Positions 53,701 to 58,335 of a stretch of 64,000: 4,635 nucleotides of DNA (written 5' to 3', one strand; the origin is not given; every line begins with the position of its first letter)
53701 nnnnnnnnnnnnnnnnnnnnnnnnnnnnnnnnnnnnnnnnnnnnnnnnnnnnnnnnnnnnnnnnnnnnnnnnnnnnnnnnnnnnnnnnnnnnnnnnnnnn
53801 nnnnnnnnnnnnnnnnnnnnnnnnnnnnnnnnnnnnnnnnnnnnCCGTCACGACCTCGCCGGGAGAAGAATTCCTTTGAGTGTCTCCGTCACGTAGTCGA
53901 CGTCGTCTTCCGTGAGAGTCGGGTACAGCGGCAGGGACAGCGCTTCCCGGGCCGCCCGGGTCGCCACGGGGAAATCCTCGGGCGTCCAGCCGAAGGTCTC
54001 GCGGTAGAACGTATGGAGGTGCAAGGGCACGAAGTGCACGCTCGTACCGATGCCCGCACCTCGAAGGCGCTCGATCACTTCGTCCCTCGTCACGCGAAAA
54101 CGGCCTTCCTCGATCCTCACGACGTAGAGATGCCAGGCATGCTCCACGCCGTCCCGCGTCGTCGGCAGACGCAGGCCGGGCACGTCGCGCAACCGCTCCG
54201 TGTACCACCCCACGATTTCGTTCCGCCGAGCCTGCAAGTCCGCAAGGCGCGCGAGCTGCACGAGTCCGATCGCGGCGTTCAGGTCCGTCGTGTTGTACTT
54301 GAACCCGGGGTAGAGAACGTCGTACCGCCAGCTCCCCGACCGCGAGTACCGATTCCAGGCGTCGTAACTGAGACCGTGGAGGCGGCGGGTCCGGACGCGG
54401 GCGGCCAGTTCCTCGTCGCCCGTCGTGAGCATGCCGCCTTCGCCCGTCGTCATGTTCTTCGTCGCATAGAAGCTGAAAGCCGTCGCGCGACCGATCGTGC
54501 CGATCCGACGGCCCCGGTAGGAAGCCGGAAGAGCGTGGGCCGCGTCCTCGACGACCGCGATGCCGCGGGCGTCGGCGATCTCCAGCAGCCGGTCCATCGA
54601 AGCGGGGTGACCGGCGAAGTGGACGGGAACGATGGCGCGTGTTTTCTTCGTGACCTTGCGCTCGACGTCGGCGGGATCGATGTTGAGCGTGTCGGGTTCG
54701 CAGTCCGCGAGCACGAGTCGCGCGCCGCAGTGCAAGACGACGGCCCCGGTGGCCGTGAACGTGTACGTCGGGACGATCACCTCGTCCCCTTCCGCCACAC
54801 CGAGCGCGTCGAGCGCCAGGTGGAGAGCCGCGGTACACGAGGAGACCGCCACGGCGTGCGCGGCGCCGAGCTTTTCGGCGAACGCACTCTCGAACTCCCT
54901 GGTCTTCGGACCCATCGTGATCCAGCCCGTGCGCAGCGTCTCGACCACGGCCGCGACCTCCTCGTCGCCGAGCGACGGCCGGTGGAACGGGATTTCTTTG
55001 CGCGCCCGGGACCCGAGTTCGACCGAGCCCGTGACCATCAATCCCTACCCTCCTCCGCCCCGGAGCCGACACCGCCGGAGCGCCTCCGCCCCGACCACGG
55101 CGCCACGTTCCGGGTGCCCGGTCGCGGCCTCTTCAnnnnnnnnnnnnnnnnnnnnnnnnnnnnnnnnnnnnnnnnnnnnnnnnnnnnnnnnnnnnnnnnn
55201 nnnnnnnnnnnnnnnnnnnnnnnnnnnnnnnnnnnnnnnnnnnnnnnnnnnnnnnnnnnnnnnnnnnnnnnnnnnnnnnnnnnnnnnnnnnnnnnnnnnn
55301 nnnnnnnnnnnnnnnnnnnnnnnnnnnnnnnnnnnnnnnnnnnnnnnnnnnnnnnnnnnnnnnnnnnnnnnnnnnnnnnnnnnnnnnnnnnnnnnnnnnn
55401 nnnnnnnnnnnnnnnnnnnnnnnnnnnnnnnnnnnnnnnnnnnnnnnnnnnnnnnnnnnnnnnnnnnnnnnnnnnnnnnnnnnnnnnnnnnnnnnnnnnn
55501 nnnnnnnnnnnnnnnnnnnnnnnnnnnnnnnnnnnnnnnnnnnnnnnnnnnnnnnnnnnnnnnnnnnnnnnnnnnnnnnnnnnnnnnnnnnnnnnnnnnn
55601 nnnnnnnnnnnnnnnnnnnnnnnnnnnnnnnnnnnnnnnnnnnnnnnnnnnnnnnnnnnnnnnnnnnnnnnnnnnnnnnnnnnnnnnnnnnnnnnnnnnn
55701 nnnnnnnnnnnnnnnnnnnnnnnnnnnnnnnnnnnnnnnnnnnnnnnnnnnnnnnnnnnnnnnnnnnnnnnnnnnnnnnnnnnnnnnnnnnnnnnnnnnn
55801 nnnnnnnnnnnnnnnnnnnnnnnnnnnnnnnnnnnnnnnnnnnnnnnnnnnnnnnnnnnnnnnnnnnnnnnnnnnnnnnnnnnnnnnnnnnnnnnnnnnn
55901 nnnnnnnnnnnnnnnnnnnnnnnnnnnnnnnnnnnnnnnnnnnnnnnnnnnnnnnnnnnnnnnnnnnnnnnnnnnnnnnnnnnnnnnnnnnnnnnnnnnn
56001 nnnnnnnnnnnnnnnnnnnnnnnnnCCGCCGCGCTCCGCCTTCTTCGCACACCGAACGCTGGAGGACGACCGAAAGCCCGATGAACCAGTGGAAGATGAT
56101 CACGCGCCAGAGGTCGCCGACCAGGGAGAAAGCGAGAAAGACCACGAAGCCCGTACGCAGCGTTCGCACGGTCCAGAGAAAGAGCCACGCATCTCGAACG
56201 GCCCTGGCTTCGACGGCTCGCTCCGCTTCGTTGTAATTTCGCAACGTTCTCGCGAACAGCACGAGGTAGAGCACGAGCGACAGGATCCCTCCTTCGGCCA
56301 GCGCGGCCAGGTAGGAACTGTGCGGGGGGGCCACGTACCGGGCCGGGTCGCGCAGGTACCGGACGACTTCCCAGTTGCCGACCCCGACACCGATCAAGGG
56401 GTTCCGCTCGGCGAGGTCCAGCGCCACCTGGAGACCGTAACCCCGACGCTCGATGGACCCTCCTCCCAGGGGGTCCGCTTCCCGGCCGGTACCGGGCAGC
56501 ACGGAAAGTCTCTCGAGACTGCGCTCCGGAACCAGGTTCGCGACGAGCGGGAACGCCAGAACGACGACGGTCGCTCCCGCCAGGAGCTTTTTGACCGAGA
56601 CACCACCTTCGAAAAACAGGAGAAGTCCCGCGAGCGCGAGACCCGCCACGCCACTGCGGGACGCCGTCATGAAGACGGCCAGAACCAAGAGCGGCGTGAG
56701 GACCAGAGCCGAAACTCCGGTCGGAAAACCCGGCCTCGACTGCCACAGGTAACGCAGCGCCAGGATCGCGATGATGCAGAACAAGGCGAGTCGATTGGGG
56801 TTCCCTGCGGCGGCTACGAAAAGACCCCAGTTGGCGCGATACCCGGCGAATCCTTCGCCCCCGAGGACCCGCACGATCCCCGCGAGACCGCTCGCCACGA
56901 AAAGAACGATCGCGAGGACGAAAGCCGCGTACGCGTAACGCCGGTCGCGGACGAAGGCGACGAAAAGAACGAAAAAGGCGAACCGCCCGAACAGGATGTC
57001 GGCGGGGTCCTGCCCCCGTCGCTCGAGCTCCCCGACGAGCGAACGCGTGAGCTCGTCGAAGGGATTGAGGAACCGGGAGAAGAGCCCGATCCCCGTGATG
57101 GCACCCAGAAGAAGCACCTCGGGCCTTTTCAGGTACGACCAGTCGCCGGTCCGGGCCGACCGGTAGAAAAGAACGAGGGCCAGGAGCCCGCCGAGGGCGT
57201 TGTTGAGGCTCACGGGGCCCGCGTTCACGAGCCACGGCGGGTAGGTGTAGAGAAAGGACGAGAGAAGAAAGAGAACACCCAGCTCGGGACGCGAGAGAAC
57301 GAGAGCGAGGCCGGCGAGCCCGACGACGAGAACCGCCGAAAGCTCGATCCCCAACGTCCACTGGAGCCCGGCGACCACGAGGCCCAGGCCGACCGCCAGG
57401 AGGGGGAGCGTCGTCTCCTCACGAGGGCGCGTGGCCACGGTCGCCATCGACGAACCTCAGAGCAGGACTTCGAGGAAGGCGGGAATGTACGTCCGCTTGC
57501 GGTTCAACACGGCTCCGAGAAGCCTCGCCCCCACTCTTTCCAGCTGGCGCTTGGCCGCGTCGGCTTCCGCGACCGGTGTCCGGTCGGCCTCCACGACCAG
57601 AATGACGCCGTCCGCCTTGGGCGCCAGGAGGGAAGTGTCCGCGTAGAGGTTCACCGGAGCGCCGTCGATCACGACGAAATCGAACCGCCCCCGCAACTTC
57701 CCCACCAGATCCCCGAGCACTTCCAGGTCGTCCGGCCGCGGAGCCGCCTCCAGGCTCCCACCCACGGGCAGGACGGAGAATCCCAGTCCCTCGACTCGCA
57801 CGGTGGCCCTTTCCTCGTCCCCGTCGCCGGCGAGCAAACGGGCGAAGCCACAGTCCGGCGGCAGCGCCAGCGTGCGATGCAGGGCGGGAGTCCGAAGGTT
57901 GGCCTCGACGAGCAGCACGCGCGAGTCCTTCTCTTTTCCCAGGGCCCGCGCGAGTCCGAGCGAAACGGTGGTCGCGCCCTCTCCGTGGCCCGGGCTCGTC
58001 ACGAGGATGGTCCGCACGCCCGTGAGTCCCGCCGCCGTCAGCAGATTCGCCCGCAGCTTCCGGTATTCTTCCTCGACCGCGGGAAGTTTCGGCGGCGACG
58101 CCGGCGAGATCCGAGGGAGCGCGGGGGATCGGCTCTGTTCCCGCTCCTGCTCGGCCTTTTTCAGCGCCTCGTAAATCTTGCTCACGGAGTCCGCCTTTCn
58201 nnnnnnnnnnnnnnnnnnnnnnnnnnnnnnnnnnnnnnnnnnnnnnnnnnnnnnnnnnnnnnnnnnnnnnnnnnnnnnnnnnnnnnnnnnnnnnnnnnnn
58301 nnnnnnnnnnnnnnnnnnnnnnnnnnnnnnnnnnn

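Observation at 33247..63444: ~30 kb, ~25-gene exosortase-type polysaccharide locus with unusual decorating enzymes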

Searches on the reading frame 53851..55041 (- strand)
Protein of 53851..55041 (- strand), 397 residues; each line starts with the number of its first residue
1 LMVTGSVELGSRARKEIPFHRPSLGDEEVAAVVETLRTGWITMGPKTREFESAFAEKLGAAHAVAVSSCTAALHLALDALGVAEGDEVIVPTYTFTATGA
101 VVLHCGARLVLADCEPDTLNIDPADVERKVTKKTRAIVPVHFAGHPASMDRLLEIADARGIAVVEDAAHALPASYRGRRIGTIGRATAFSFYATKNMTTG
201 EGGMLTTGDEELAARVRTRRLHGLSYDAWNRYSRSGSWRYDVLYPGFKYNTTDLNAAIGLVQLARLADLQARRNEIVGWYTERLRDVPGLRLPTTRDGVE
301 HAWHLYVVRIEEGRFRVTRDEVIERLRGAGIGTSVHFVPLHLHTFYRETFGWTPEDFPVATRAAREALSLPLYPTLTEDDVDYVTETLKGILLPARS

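Call 8: search_protein_families(library=ncbifam, proteins=[window:53851-55041:-], max_evalue=0.001)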
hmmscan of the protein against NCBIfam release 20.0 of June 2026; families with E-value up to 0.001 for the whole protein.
window:53851-55041:- (397 aa): 20 families
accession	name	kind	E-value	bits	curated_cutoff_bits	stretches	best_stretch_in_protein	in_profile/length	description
NF008658.2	PRK11658.1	equivalog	1.1e-119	399.5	631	1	17-391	5-376/379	UDP-4-amino-4-deoxy-L-arabinose aminotransferase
TIGR03588.1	PseC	equivalog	4.9e-110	368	423.5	1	17-391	2-379/380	UDP-4-amino-4,6-dideoxy-N-acetyl-beta-L-altrosamine transaminase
NF008687.0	PRK11706.1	equivalog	1.2e-80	271.1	375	1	17-390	2-372/375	dTDP-4-amino-4,6-dideoxygalactose transaminase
TIGR04181.1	NHT_00031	hypoth_equivalog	8.8e-70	235.3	420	1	17-371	1-357/359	LegC family aminotransferase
TIGR02379.1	ECA_wecE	subfamily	1.7e-65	221.3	434.85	1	17-389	2-372/376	dTDP-4-amino-4,6-dideoxy-D-glucose transaminase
TIGR04427.1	PLP_DesI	equivalog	5.1e-62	210.2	650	1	33-388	39-379/390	dTDP-4-dehydro-6-deoxyglucose aminotransferase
NF011936.0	PRK15407.1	equivalog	1.7e-51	175.3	423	1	15-390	35-434/440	lipopolysaccharide biosynthesis protein RfbH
NF041364.1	GntC_guanitoxin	equivalog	6.4e-08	31.9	415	1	67-167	67-174/356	guanitoxin biosynthesis PLP-dependent (S)-gamma-hydroxy-L-arginine cyclodehydratase GntC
NF004975.0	PRK06348.1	equivalog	2.3e-07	30.1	549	1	58-138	87-167/384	pyridoxal phosphate-dependent aminotransferase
NF005732.0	PRK07550.1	equivalog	3.1e-06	26.5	366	1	51-166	84-205/389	aminotransferase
NF005816.0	PRK07682.1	equivalog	6.2e-06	25.1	620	1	68-139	98-169/390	aminotransferase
NF005305.0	PRK06836.1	equivalog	6.6e-06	25.6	376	1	51-138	89-175/396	pyridoxal phosphate-dependent aminotransferase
NF006230.0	PRK08363.1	equivalog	1.1e-05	24.5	534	1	67-166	100-205/398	alanine aminotransferase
TIGR01325.1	O_suc_HS_sulf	equivalog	1.3e-05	24.1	510.05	1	44-230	53-238/380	O-succinylhomoserine sulfhydrylase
NF004770.0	PRK06108.1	subfamily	3.3e-05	22.9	422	1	51-166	87-209/396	pyridoxal phosphate-dependent aminotransferase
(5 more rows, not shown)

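Call 9: search_protein_families(library=pfam, proteins=[window:53851-55041:-], max_evalue=0.001)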
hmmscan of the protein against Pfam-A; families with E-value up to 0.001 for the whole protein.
window:53851-55041:- (397 aa): 4 families
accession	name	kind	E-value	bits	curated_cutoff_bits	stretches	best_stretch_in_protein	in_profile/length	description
PF01041.23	DegT_DnrJ_EryC1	-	2.5e-131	438.6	19.8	1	24-388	3-359/360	DegT/DnrJ/EryC1/StrS aminotransferase family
PF00155.27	Aminotran_1_2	-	5.1e-09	36.2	19.7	1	48-170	45-189/361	Aminotransferase class I and II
PF01212.27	Beta_elim_lyase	-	5.3e-08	33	27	1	45-223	32-227/288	Beta-eliminating lyase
PF01053.26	Cys_Met_Meta_PP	-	2.8e-05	23.3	27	1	43-138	50-142/381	Cys/Met metabolism PLP-dependent enzyme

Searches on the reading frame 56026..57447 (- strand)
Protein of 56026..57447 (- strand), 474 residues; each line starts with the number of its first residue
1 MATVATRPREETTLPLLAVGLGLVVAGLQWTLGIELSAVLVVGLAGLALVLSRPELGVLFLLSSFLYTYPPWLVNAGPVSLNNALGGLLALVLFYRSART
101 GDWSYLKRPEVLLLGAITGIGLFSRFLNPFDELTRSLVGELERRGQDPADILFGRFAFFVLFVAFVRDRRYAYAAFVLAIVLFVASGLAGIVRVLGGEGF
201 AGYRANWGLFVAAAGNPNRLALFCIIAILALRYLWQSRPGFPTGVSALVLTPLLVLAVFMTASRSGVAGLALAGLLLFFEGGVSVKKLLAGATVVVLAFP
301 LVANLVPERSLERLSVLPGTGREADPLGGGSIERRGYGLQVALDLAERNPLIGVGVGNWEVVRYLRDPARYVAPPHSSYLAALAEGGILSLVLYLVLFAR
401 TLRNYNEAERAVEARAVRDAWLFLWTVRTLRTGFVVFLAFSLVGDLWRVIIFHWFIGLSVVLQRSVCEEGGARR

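Call 8: search_protein_families(library=ncbifam, proteins=[window:56026-57447:-], max_evalue=0.001)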
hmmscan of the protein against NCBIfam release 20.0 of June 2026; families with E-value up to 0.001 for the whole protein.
window:56026-57447:- (474 aa): 1 family
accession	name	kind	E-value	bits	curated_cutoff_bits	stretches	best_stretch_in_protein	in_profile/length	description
TIGR03097.1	PEP_O_lig_1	hypoth_equivalog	5.6e-12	45.2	188.1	1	158-415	110-358/408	putative O-glycosylation ligase, exosortase A system-associated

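Call 9: search_protein_families(library=pfam, proteins=[window:56026-57447:-], max_evalue=0.001)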
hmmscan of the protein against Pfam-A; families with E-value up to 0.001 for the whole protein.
window:56026-57447:- (474 aa): 1 family
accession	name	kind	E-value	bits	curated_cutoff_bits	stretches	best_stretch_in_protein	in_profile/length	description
PF04932.20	Wzy_C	-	2.3e-12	47.4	31.7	1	253-395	5-149/149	O-Antigen ligase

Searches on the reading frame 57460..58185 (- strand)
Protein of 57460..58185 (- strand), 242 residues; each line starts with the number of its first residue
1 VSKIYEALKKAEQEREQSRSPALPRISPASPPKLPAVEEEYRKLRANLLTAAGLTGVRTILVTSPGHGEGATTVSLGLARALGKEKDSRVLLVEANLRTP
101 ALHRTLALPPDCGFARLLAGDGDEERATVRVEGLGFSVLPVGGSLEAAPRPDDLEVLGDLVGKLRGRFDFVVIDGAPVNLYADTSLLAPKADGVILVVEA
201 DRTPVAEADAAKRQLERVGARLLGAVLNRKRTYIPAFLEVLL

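Call 8: search_protein_families(library=ncbifam, proteins=[window:57460-58185:-], max_evalue=0.001)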
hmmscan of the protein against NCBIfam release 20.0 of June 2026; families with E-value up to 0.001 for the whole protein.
window:57460-58185:- (242 aa): 10 families
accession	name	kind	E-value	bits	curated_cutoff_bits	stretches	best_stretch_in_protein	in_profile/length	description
TIGR03029.1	EpsG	equivalog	1.2e-26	93.5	313.8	1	35-228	82-273/274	chain length determinant protein tyrosine kinase EpsG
TIGR01007.1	eps_fam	subfamily_domain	2.2e-26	92.7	108.05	1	39-230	1-190/204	polysaccharide biosynthesis tyrosine autokinase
TIGR03018.1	pepcterm_TyrKin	hypoth_equivalog_domain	8.7e-26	90.5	230.65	1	36-228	10-207/207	XrtA-associated tyrosine autokinase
TIGR01005.1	eps_transp_fam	subfamily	5.9e-19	67.7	411.7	1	23-229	514-717/754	exopolysaccharide transport protein family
TIGR01969.1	minD_arch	subfamily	1.1e-14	54.2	201.75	1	58-231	1-171/251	cell division ATPase MinD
NF007350.0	PRK09841.1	equivalog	1.1e-14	53.5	1248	1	35-229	510-702/726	tyrosine-protein kinase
NF008568.0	PRK11519.1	equivalog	1.2e-09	37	1068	1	40-228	509-696/720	tyrosine-protein kinase Wzc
TIGR03371.1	cellulose_yhjQ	equivalog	8.5e-06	25.4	157.85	1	58-217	2-163/246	cellulose biosynthesis protein BcsQ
NF041546.1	ParA_partition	equivalog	0.00013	21.6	180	0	161-205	70-113/203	ParA family partition ATPase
TIGR01968.1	minD_bact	equivalog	0.00022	20.7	212.9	0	59-230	3-173/261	septum site-determining protein MinD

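Call 9: search_protein_families(library=pfam, proteins=[window:57460-58185:-], max_evalue=0.001)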
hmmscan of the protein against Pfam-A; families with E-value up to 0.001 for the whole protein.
window:57460-58185:- (242 aa): 3 families
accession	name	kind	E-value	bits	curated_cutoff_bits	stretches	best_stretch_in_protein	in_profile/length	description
PF13500.12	AAA_26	-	2.1e-05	24.9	27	0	58-84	1-27/198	AAA domain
PF13614.12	AAA_31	-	2.8e-05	24.6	27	1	58-201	2-150/177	AAA domain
PF06564.18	CBP_BcsQ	-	0.00067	19.7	21.3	1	68-202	12-149/234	Cellulose biosynthesis protein BcsQ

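Call 28: search_solved_structures(query=window:57460-58185:-, max_evalue=0.001, show_alignments=3)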
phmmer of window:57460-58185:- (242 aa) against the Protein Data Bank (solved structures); distinct sequences matched with E-value up to 0.001: 20.
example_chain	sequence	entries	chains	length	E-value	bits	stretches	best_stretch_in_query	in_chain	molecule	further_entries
4jmp_A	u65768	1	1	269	6.3e-20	75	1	31-230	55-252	C-terminal fragment of CapA, Protein tyrosine kinase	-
3bfv_A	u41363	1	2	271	6.7e-20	75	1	31-230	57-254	Membrane protein CapA1, Protein tyrosine kinase,Protein tyrosine kinase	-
2ved_A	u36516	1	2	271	6.8e-20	74.9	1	31-230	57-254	MEMBRANE PROTEIN CAPA1, PROTEIN TYROSINE KINASE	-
6u1q_A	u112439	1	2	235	3.3e-15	59.6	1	58-230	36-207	VpsO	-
4jlv_A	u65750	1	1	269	3.7e-15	59.4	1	32-231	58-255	C-terminal fragment of Membrane protein CapA1, Putative uncharacterized protein capB1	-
3cio_A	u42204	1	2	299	7e-12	48.7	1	15-229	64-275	Tyrosine-protein kinase etk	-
6z0p_A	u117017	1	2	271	9e-12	48.4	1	11-228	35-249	BceF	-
9exq_D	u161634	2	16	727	4e-11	46.3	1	30-229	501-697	Putative transmembrane protein Wzc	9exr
7ni2_A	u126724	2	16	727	4e-11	46.3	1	30-229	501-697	Tyrosine-protein kinase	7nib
9i2q_D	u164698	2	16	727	4e-11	46.3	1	30-229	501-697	Putative transmembrane protein Wzc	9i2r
9exo_H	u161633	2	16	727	4e-11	46.3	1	30-229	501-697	Putative transmembrane protein Wzc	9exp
7nhr_A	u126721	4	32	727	4e-11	46.3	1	30-229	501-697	Putative transmembrane protein Wzc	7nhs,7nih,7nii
1g3q_A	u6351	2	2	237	2.3e-09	40.5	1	59-230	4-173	CELL DIVISION INHIBITOR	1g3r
3la6_A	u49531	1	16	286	1e-08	38.4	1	37-229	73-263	Tyrosine-protein kinase wzc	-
1ion_A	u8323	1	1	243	1.5e-08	37.9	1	58-230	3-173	PROBABLE CELL DIVISION INHIBITOR MIND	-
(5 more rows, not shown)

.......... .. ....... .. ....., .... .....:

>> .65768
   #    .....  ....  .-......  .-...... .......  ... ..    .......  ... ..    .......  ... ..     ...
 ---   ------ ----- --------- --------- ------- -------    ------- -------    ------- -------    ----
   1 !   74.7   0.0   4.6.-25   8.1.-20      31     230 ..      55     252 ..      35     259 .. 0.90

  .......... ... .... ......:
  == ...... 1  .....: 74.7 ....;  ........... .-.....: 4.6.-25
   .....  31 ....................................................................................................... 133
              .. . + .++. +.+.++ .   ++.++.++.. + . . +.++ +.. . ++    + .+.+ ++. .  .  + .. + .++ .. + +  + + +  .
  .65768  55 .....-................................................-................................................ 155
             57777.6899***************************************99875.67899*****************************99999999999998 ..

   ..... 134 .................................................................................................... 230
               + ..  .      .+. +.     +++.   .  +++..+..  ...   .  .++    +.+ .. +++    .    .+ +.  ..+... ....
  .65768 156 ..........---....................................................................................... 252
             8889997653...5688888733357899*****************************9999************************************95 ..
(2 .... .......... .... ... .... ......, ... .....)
